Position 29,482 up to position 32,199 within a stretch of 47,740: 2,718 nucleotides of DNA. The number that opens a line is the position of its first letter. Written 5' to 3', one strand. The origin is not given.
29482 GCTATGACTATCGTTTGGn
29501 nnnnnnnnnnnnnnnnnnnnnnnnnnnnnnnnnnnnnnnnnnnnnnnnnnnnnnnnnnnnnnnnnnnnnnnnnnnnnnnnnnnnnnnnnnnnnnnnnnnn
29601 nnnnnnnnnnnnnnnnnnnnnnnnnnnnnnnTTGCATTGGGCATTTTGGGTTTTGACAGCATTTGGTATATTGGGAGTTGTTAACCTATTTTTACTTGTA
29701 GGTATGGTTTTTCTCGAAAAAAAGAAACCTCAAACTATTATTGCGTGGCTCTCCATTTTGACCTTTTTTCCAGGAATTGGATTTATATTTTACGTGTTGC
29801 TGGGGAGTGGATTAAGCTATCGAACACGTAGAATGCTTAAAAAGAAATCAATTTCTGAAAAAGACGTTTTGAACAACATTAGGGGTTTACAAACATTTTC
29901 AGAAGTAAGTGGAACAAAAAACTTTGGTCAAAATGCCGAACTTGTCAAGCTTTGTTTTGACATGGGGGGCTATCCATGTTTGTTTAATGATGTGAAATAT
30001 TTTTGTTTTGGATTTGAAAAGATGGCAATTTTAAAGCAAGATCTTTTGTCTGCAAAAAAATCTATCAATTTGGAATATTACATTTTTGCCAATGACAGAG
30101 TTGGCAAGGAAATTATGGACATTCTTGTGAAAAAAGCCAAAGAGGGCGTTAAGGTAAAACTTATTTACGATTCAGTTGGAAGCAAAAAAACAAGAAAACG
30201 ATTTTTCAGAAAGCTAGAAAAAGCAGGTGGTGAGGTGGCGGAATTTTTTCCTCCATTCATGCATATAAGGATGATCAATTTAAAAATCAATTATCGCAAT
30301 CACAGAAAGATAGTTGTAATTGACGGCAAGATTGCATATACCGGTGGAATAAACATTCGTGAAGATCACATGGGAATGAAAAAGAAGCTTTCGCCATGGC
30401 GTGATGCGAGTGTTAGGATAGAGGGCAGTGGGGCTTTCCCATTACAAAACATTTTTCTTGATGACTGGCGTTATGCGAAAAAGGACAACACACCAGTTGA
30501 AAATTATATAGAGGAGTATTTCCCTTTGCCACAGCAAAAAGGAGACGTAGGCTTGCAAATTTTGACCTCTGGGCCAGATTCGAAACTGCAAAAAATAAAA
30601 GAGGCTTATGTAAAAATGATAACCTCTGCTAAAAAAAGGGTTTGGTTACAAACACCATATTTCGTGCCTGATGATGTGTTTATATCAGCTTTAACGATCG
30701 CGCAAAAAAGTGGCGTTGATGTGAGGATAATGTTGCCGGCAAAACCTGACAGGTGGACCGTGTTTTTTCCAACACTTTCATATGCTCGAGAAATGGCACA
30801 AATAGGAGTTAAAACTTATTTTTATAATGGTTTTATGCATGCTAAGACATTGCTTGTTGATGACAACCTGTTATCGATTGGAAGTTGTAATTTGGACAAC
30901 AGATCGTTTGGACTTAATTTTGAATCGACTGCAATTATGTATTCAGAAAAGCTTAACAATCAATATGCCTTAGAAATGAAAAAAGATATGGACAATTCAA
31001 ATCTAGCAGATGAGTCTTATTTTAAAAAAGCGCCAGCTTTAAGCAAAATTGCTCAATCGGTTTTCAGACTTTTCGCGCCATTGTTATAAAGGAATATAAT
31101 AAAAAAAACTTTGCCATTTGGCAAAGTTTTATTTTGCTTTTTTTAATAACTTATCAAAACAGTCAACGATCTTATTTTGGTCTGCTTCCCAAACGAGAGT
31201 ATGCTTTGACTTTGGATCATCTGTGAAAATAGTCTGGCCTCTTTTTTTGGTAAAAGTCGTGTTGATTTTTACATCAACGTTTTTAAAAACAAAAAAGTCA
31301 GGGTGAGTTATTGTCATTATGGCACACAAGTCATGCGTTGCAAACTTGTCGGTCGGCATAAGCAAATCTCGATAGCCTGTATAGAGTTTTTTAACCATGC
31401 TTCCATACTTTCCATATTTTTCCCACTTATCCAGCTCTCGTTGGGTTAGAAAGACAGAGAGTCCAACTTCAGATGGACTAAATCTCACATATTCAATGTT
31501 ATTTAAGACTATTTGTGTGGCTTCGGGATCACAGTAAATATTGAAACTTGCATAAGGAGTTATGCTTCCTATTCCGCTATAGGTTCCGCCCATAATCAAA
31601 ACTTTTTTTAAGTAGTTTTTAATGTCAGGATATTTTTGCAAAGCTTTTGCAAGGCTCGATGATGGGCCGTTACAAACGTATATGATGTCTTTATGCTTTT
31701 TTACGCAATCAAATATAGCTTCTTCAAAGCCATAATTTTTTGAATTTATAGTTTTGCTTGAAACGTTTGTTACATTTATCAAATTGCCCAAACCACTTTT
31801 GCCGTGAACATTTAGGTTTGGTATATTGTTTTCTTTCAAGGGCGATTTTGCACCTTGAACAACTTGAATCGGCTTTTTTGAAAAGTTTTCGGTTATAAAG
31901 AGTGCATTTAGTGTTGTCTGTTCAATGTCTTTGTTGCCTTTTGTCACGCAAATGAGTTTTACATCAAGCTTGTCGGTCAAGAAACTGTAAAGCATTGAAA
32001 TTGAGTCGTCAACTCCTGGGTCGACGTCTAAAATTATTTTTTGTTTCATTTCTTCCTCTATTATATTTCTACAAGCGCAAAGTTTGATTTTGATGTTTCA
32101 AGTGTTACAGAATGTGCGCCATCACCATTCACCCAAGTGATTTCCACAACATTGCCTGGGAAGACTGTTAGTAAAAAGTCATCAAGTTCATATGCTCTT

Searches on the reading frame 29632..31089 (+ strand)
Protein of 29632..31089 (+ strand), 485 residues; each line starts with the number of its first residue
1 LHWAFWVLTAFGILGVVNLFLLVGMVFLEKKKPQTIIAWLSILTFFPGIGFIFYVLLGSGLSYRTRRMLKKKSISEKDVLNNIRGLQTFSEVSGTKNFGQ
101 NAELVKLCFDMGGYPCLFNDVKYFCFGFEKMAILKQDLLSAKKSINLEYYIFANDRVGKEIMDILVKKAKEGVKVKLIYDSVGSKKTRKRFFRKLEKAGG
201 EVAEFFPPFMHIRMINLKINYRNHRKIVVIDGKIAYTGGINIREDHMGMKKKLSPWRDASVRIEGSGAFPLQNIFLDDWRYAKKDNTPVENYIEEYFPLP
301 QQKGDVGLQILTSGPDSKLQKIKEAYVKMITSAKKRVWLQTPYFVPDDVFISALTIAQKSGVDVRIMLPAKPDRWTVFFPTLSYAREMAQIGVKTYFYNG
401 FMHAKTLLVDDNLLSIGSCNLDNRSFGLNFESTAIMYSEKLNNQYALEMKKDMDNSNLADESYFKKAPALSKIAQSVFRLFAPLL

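Call 12: search_protein_families(library=pfam, proteins=[window:29632-31089:+])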
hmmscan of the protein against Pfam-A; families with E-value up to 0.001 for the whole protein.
window:29632-31089:+ (485 aa): 3 families
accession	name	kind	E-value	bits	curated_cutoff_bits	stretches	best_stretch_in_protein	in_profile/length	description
PF13091.12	PLDc_2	-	1.4e-46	158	27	2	327-452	2-131/132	PLD-like domain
PF00614.28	PLDc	-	5.1e-14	52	21.9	2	221-242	3-24/28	Phospholipase D Active site motif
PF13396.11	PLDc_N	-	1.9e-06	28.2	23.3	1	16-58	1-41/42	Phospholipase_D-nuclease N-terminal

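Call 13: find_related_loci(query=window:29632-31089:+, collection=genome_contigs, flank=10000)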
Query window:29632-31089:+ (485 aa) in genome_contigs; peptide patterns used: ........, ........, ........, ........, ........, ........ (x = any residue, [..] = any of these).
49 stretches matched a pattern; 11 encode a relative of the query (tblastn E <= 1e-3); 11 distinct loci.
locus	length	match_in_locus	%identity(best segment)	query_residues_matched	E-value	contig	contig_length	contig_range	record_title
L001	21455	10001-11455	96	1-485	0e+0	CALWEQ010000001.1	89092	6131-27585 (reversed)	MAG: uncultured Clostridia bacterium isolate E40__bin258 genome assembly, contig: E40__k127_4757762, whole genome shotgu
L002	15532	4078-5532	91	1-485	0e+0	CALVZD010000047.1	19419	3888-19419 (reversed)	MAG: uncultured Clostridia bacterium isolate BRZ_BE__bin67 genome assembly, contig: BRZ_BE__NODE_1885_length_19419_cov_1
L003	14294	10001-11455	88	1-485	0e+0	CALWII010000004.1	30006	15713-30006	MAG: uncultured Clostridia bacterium isolate E27__bin311 genome assembly, contig: E27__k127_3231186, whole genome shotgu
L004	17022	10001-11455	88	1-485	0e+0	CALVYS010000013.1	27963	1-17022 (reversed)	MAG: uncultured Clostridia bacterium isolate BRZ_DK__bin70 genome assembly, contig: BRZ_DK__NODE_1566_length_27963_cov_4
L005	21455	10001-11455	87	1-485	0e+0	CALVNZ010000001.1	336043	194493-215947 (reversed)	MAG: uncultured Clostridia bacterium isolate BRZ_GC__bin72 genome assembly, contig: BRZ_GC__NODE_22_length_336043_cov_28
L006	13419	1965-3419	79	1-485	0e+0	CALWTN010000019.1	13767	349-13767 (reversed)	MAG: uncultured Clostridia bacterium isolate E30__bin178 genome assembly, contig: E30__k127_7718141, whole genome shotgu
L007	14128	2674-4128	79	1-485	0e+0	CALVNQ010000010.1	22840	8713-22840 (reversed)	MAG: uncultured Clostridia bacterium isolate BRZ_BV__bin76 genome assembly, contig: BRZ_BV__NODE_2109_length_22840_cov_1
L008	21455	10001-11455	80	1-485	0e+0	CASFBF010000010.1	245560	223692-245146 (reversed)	uncultured Firmicutes bacterium isolate SI.B26.metabat-bins.1 genome assembly, contig: SI.B26.metabat-bins.1.fa_k141_371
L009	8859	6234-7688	78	1-485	0e+0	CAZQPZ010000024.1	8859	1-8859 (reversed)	MAG TPA_asm: uncultured Lachnospiraceae bacterium isolate SRP199465_co2_164 genome assembly, contig: NODE_24946_length_8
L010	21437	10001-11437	57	1-485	0e+0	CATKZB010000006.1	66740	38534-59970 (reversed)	MAG TPA_asm: uncultured Christensenella sp. isolate MGG06840_1680015412 genome assembly, contig: ERR3199580_668, whole g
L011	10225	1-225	96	411-485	5e-40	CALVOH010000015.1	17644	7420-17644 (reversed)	MAG: uncultured Clostridia bacterium isolate BRZ_FA__bin71 genome assembly, contig: BRZ_FA__NODE_3362_length_17644_cov_4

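Call 24: find_encoding_contigs(protein=window:29632-31089:+, flank=3000, max_places=10)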
Protein window:29632-31089:+ (485 aa): no gene with exactly this product is on record in the collection.
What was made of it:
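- Tried and rejected: It is not on record (call 24).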

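Call 48: find_homologous_proteins(query=window:29632-31089:+, max_evalue=1e-200)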
Query window:29632-31089:+ (485 aa): 27 proteins with E <= 1e-200 among 8000 candidates.
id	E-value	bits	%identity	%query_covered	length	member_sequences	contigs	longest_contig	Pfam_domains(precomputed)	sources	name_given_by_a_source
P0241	0.0e+0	1034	91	100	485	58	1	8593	PF13396.12,PF13091.13,PF00614.29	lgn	-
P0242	1.8e-295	998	88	100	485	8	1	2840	PF13396.12,PF13091.13,PF00614.29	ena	-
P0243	2.1e-290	982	87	100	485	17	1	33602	PF13396.12,PF13091.13,PF00614.29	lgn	-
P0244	9.6e-280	947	87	99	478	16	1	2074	PF13396.12,PF13091.13,PF00614.29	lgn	-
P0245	9.1e-265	897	79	100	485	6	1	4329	PF13396.12,PF13091.13,PF00614.29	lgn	-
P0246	5.8e-263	891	79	100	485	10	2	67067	PF13091.13,PF00614.29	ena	-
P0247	1.9e-262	889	78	100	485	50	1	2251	PF13396.12,PF13091.13,PF00614.29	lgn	-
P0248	2.7e-261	886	78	100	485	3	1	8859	PF13091.13,PF00614.29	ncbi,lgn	-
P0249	8.8e-257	871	76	100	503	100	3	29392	PF13396.12,PF13091.13,PF00614.29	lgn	-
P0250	7.9e-253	858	75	100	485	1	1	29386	PF13396.12,PF13091.13,PF00614.29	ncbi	-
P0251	1.0e-250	851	80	95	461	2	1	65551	PF13091.13,PF00614.29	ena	-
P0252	2.2e-243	827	73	100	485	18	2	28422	PF13396.12,PF13091.13,PF00614.29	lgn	-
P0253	7.9e-216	736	67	98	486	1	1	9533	PF13396.12,PF13091.13,PF00614.29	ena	-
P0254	4.6e-212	723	65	99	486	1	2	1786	PF13396.12,PF13091.13,PF00614.29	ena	-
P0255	1.1e-209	715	64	94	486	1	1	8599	PF13396.12,PF13091.13,PF00614.29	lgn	-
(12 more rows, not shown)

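Call 49: find_encoding_contigs(protein=P0241, flank=4000, max_places=5)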
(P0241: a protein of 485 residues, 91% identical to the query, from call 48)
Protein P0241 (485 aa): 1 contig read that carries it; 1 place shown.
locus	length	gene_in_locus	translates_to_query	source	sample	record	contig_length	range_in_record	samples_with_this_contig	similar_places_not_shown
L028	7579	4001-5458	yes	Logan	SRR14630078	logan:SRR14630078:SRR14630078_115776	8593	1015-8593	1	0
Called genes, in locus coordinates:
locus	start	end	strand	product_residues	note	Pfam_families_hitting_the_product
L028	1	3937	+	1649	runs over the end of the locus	?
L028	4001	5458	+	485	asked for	PF13396:PLDc_N (weak), PF13091:PLDc_2, PF00614:PLDc (weak), PF13091:PLDc_2, PF00614:PLDc (weak)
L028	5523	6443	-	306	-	PF01156:IU_nuc_hydro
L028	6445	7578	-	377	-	?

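Call 50: list_cluster_members(proteins=[P0241])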
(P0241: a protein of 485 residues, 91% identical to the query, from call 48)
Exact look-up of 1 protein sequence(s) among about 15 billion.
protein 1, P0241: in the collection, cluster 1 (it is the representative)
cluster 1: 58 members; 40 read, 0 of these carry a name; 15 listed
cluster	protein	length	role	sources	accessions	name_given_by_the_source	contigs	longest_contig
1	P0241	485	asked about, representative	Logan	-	-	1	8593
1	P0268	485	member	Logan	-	-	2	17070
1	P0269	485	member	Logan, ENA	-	-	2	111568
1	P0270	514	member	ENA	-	-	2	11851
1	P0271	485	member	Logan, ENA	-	-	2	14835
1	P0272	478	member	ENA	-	-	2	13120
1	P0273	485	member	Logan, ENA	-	-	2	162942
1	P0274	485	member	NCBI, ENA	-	-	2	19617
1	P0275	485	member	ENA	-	-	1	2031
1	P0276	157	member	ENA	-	-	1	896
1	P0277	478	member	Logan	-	-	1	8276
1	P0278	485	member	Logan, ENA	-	-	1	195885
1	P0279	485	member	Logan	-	-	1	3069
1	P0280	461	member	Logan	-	-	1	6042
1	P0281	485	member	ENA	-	-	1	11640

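Call 52: find_encoding_contigs(protein=P0268, flank=3000, max_places=5)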
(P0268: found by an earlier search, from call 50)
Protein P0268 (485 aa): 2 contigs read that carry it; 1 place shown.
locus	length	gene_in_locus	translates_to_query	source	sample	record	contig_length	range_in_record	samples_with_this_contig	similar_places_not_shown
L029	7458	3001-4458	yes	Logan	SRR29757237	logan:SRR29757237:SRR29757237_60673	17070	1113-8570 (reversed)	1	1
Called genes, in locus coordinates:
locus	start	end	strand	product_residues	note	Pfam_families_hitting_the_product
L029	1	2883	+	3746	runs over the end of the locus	-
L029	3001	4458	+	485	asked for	PF13396:PLDc_N (weak), PF13091:PLDc_2, PF00614:PLDc (weak), PF13091:PLDc_2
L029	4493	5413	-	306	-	PF01156:IU_nuc_hydro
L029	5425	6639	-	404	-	PF13365:Trypsin_2, PF00089:Trypsin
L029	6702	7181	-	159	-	PF12671:Amidase_6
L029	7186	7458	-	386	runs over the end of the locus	-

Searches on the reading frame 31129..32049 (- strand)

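Call 12: search_protein_families(library=pfam, proteins=[window:31129-32049:-])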
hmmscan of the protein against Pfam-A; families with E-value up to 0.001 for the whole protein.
window:31129-32049:- (306 aa): 1 family
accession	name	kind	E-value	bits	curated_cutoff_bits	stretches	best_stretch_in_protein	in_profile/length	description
PF01156.24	IU_nuc_hydro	-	2.6e-60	205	34.2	1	5-291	1-292/297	Inosine-uridine preferring nucleoside hydrolase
